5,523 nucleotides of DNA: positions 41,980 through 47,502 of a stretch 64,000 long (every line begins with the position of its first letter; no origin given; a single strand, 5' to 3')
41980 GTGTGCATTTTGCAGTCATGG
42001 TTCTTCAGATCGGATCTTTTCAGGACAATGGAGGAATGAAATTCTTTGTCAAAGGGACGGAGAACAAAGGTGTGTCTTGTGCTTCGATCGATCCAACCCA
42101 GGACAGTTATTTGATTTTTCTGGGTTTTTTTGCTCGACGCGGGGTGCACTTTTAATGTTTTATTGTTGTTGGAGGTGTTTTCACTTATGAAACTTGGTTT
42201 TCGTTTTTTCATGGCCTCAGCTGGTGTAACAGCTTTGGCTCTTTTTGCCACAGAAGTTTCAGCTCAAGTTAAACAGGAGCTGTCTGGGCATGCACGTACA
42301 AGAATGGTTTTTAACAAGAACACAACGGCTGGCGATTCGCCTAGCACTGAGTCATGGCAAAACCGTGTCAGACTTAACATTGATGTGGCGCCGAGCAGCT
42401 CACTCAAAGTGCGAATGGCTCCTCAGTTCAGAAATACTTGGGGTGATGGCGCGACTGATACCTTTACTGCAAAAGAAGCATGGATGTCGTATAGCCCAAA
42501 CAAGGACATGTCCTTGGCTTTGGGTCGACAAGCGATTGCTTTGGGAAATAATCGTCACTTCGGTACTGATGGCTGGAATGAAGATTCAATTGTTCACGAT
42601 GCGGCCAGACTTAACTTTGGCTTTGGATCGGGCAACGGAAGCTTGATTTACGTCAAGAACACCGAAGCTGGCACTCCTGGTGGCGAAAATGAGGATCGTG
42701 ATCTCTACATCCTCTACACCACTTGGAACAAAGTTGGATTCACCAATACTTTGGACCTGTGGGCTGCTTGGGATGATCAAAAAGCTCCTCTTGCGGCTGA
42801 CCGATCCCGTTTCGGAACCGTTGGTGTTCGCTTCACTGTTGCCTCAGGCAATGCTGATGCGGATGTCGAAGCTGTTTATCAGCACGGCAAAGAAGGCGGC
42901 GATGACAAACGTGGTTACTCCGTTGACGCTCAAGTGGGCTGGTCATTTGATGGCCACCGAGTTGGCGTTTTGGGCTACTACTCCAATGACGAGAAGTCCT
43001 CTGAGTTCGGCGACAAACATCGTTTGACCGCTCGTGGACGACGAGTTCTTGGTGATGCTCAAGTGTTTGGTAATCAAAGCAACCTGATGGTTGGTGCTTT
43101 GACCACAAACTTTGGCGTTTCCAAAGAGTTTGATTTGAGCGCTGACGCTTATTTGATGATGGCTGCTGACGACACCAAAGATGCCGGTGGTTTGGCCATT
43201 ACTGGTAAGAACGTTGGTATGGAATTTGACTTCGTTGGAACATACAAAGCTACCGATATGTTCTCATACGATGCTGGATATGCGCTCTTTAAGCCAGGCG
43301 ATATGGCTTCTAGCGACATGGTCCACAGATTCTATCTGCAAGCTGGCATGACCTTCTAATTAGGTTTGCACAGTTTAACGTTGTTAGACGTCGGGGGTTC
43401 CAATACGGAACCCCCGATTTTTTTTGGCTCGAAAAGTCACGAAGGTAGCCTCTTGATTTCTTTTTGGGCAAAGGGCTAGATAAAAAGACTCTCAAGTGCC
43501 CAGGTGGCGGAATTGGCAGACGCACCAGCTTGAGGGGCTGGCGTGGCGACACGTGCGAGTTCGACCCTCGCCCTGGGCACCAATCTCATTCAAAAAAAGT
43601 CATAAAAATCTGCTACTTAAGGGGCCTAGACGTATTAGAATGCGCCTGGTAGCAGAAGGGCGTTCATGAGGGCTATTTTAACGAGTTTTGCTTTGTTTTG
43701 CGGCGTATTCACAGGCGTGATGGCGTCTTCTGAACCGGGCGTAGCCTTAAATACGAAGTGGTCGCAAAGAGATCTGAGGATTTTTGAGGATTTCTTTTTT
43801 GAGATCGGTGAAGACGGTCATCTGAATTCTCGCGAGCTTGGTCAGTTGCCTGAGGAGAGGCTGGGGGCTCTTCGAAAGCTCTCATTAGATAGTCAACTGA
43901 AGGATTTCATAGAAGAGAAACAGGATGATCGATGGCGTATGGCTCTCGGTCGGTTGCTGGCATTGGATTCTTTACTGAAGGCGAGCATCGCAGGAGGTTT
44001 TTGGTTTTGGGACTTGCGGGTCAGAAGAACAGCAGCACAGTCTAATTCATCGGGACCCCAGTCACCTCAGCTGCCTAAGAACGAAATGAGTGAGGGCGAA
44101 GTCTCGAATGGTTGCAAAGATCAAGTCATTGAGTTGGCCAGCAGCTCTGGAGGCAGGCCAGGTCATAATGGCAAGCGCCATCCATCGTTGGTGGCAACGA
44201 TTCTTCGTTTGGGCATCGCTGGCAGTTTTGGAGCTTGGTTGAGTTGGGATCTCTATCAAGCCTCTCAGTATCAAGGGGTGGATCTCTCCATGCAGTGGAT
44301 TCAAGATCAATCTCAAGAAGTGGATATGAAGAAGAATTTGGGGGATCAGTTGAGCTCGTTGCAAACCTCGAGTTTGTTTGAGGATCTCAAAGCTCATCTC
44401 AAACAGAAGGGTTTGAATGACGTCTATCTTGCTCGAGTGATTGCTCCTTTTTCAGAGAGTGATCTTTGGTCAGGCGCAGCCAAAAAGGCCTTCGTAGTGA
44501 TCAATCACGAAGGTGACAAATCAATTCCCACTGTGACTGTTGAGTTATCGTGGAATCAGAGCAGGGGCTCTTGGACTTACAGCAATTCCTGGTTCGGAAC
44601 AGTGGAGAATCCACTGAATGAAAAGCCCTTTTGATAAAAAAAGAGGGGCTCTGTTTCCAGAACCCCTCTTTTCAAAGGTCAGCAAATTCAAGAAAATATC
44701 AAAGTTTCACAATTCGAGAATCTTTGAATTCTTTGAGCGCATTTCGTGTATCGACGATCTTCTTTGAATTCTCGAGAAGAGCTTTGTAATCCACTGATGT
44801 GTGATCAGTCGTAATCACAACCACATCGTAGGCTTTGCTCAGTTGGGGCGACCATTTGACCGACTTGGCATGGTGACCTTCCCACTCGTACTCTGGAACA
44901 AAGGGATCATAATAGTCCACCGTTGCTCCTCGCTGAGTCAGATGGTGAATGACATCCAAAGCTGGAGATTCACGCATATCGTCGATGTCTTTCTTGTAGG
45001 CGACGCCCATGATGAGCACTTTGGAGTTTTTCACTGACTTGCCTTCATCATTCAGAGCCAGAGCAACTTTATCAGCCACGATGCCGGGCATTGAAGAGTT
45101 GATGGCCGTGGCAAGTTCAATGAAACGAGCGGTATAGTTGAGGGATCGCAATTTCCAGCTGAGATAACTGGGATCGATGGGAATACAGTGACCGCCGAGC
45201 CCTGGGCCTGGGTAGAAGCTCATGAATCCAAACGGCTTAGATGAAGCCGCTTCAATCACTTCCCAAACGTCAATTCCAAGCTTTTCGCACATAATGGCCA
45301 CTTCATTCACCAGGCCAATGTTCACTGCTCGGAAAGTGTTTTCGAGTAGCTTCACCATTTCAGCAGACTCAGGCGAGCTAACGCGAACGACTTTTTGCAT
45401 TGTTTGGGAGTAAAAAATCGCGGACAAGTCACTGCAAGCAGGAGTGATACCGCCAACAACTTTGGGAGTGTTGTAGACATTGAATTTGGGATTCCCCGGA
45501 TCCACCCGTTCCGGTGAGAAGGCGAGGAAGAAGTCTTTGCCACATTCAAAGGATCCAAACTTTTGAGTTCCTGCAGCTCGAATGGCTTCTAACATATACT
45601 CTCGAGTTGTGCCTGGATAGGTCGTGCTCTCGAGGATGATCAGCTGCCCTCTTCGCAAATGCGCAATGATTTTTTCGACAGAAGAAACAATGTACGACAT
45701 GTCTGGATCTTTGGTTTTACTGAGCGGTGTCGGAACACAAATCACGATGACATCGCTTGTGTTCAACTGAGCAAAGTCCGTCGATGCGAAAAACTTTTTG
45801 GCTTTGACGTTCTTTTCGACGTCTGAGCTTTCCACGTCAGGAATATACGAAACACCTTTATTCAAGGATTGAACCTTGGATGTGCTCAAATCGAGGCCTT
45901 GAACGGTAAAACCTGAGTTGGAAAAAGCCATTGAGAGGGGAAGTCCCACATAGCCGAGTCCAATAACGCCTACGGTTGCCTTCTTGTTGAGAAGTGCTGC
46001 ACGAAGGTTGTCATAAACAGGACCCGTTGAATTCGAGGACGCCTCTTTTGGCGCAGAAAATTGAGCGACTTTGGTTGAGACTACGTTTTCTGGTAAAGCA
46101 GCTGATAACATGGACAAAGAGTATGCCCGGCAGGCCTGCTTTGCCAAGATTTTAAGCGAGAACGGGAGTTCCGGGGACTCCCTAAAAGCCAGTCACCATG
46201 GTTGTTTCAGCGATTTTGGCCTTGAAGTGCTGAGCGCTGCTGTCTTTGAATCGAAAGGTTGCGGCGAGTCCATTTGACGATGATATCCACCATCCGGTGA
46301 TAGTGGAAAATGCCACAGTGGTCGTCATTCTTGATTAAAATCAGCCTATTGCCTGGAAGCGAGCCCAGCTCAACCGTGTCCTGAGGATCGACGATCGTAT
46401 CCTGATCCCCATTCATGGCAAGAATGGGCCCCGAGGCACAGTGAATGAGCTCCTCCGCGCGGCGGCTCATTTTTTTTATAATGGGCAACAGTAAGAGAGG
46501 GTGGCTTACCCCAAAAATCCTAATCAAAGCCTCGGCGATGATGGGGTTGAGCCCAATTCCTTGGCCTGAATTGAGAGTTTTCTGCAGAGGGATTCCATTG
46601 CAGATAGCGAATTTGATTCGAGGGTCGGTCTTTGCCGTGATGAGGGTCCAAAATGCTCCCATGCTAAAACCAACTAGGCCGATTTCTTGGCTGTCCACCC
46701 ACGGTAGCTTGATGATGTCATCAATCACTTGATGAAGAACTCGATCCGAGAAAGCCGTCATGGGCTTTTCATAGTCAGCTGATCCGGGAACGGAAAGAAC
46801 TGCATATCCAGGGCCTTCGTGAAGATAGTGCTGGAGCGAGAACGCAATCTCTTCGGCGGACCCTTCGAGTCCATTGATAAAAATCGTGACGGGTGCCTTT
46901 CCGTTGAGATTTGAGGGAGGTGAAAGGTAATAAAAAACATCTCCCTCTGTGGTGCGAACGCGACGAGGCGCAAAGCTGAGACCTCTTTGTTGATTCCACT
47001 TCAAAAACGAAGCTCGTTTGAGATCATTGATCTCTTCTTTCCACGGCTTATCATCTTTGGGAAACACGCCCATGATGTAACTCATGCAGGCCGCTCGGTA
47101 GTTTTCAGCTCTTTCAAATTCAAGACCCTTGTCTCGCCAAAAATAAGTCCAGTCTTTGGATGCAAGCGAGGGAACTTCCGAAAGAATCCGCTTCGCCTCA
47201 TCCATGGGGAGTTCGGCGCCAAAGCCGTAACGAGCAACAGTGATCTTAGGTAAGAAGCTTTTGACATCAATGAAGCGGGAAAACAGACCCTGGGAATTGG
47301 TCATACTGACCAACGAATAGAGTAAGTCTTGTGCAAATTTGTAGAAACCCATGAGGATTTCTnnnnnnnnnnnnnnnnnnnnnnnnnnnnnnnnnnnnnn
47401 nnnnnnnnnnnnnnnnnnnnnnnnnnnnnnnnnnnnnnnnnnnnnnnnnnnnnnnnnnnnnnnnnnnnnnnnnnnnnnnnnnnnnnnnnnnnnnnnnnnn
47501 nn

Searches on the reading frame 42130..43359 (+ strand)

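Call 45: search_protein_families(library=pfam, proteins=[window:42130-43359:+], max_evalue=0.00001)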
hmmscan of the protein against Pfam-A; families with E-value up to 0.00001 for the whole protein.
window:42130-43359:+ (409 aa): 1 family
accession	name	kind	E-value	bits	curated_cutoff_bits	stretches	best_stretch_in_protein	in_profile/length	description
PF13372.12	Alginate_exp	-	1.7e-13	50.6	25.2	1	110-392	74-380/395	Alginate export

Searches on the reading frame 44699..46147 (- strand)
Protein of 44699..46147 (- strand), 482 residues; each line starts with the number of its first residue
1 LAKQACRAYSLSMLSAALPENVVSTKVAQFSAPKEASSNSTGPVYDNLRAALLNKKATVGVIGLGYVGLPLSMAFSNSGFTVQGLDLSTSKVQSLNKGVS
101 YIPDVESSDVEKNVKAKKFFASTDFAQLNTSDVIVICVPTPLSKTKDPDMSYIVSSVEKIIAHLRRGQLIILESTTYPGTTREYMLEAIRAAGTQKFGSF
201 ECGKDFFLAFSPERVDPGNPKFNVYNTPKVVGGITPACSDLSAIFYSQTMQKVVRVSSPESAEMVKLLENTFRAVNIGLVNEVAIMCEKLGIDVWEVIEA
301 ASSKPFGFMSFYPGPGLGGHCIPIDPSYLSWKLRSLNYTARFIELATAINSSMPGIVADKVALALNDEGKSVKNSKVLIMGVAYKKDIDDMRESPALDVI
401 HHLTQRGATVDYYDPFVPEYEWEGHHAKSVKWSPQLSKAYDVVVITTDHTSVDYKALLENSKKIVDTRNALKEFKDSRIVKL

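Call 13: search_protein_families(library=pfam, proteins=[window:44699-46147:-], max_evalue=0.01)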
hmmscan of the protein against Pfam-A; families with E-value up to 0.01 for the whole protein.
window:44699-46147:- (482 aa): 6 families
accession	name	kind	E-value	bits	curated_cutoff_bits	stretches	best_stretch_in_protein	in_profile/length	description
PF03721.20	UDPG_MGDP_dh_N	-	2.7e-43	148.2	27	1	58-240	2-181/187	UDP-glucose/GDP-mannose dehydrogenase family, NAD binding domain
PF00984.24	UDPG_MGDP_dh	-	5.1e-33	113.5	25.4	1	260-351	1-93/94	UDP-glucose/GDP-mannose dehydrogenase family, central domain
PF03720.21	UDPG_MGDP_dh_C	-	2.5e-24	86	30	1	378-472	1-102/103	UDP-glucose/GDP-mannose dehydrogenase family, UDP binding domain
PF03446.21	NAD_binding_2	-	1.8e-09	38.3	21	1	58-187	1-106/161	NAD binding domain of 6-phosphogluconate dehydrogenase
PF02737.24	3HCDH_N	-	0.002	18.5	22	1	58-128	1-76/180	3-hydroxyacyl-CoA dehydrogenase, NAD binding domain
PF02826.25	2-Hacid_dh_C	-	0.0085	15.9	25.1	0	55-99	35-80/178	D-isomer specific 2-hydroxyacid dehydrogenase, NAD binding domain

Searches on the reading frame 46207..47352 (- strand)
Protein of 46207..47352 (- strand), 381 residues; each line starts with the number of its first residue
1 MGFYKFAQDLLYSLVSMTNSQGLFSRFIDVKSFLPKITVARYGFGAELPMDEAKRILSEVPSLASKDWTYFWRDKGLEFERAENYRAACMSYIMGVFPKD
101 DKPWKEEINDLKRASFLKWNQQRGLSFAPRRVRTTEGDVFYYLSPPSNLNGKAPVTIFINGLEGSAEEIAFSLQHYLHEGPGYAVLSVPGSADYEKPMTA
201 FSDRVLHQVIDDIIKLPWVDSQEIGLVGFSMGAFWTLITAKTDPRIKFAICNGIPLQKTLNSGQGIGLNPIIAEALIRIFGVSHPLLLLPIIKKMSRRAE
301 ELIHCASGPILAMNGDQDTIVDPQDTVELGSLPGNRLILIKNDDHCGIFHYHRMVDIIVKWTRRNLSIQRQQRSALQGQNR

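Call 13: search_protein_families(library=pfam, proteins=[window:46207-47352:-], max_evalue=0.01)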
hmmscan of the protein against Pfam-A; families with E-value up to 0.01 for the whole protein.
window:46207-47352:- (381 aa): 3 families
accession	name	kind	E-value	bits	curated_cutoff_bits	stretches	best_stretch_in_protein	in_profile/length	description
PF00561.26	Abhydrolase_1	-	6e-06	26.5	25.8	0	301-348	200-241/245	alpha/beta hydrolase fold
PF06500.17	FrsA-like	-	2e-05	24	22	1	153-262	194-306/414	Esterase FrsA-like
PF02230.22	Abhydrolase_2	-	0.00075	19.8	23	1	202-245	86-128/217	Phospholipase/Carboxylesterase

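Call 51: search_protein_families(library=ncbifam, proteins=[window:46207-47352:-], max_evalue=1)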
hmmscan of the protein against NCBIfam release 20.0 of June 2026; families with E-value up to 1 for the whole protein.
window:46207-47352:- (381 aa): 5 families
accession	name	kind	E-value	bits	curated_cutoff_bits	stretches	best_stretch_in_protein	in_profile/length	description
NF003460.0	PRK05077.1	equivalog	1.1e-05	24.4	477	1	138-268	180-312/414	esterase FrsA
NF050058.1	e_dPHAscl_type1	hypoth_equivalog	0.016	14.7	150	1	205-325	87-196/276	extracellular catalytic domain type 1 short-chain-length polyhydroxyalkanoate depolymerase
NF053518.1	DipepPtdsDpp5Prph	equivalog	0.018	13.6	900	1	208-238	492-522/655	dipeptidyl-peptidase Dpp5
NF047920.1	lactonase_UilS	equivalog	0.042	13.6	400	1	206-250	82-126/285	UilS family quorum-quenching N-acyl-homoserine lactonase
NF033523.0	lasso_peptidase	equivalog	0.15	10.8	400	1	205-250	477-522/638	Atxe2 family lasso peptide isopeptidase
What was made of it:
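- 46207..47352 (-): A 381-aa alpha/beta-hydrolase (FrsA-like) starting 10 nt downstream. It is a variable fourth gene: present in some lineages, replaced by TrkH-TrkA in others. Calls 13, 51.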

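Call 59: search_protein_families(library=padloc, proteins=[window:46207-47352:-], max_evalue=0.01)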
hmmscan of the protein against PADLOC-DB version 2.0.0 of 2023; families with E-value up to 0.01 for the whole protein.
window:46207-47352:- (381 aa): 0 families
